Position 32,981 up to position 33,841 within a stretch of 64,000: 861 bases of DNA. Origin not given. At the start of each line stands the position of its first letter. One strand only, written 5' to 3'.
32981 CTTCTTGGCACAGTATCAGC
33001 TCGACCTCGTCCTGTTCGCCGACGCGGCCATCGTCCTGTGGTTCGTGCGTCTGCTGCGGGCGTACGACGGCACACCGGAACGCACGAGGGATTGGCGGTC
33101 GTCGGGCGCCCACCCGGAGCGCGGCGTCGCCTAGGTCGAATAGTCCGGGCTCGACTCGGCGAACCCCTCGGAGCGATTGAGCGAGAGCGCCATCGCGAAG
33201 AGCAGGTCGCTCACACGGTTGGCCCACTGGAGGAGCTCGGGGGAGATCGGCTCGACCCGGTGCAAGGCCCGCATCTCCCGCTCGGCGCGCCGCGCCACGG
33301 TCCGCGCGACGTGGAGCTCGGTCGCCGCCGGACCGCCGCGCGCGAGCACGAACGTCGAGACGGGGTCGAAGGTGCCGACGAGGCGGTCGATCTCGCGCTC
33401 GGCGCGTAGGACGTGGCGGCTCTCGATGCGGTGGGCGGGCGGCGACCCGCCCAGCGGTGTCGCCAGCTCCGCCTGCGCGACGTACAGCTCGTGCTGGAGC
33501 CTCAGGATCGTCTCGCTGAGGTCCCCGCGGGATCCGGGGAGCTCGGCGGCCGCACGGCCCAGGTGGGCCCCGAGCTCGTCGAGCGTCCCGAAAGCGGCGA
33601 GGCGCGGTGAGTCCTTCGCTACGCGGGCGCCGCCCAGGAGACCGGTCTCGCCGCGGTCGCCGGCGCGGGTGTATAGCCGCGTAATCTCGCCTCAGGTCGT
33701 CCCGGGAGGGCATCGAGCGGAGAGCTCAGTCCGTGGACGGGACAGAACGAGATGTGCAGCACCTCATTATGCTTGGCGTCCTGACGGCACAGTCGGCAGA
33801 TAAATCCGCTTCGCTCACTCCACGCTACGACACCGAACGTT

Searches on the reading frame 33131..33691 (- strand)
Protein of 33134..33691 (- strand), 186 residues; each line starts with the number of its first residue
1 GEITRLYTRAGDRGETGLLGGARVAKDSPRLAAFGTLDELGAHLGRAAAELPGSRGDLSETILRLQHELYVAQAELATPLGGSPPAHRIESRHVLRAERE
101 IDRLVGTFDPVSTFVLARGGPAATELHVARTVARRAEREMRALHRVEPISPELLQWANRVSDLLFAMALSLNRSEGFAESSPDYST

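Call 29: find_related_loci(query=window:33134-33682:-, collection=metagenome_contigs, flank=1500)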
Query seq(183 aa) (183 aa) in metagenome_contigs; peptide patterns used: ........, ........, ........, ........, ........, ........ (x = any residue, [..] = any of these).
600 stretches matched a pattern (row limit reached: there are more); 7 encode a relative of the query (tblastn E <= 1e-3); 7 distinct loci.
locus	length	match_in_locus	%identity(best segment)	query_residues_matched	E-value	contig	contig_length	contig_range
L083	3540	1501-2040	66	2-183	9e-73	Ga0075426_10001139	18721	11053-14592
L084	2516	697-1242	59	2-183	1e-68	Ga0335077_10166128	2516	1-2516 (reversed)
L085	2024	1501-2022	59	2-175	2e-64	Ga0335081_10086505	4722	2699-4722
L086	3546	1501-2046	57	2-183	8e-63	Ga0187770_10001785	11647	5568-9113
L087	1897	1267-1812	63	2-183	3e-63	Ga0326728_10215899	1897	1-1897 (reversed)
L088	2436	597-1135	63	2-183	5e-54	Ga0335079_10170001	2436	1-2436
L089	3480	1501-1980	48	2-164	1e-28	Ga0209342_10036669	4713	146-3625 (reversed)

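Call 56: search_protein_families(library=pfam, proteins=[window:33131-33682:-], max_evalue=0.001)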
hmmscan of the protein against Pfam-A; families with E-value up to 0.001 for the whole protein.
window:33131-33682:- (183 aa): 1 family
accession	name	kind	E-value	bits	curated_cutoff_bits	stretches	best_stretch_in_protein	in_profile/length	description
PF01923.23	Cob_adeno_trans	-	5.8e-46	157.1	24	1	3-166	1-169/171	Cobalamin adenosyltransferase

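Call 72: search_protein_families(library=ncbifam, proteins=[window:33134-33691:-], max_evalue=0.00001)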
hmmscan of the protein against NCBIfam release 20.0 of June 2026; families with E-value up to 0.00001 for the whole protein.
window:33134-33691:- (186 aa): 1 family
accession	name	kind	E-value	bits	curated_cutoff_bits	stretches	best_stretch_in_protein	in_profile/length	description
TIGR00636.1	PduO_Nterm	equivalog_domain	1.8e-45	154.7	108.45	1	7-179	1-167/171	cob(I)yrinic acid a,c-diamide adenosyltransferase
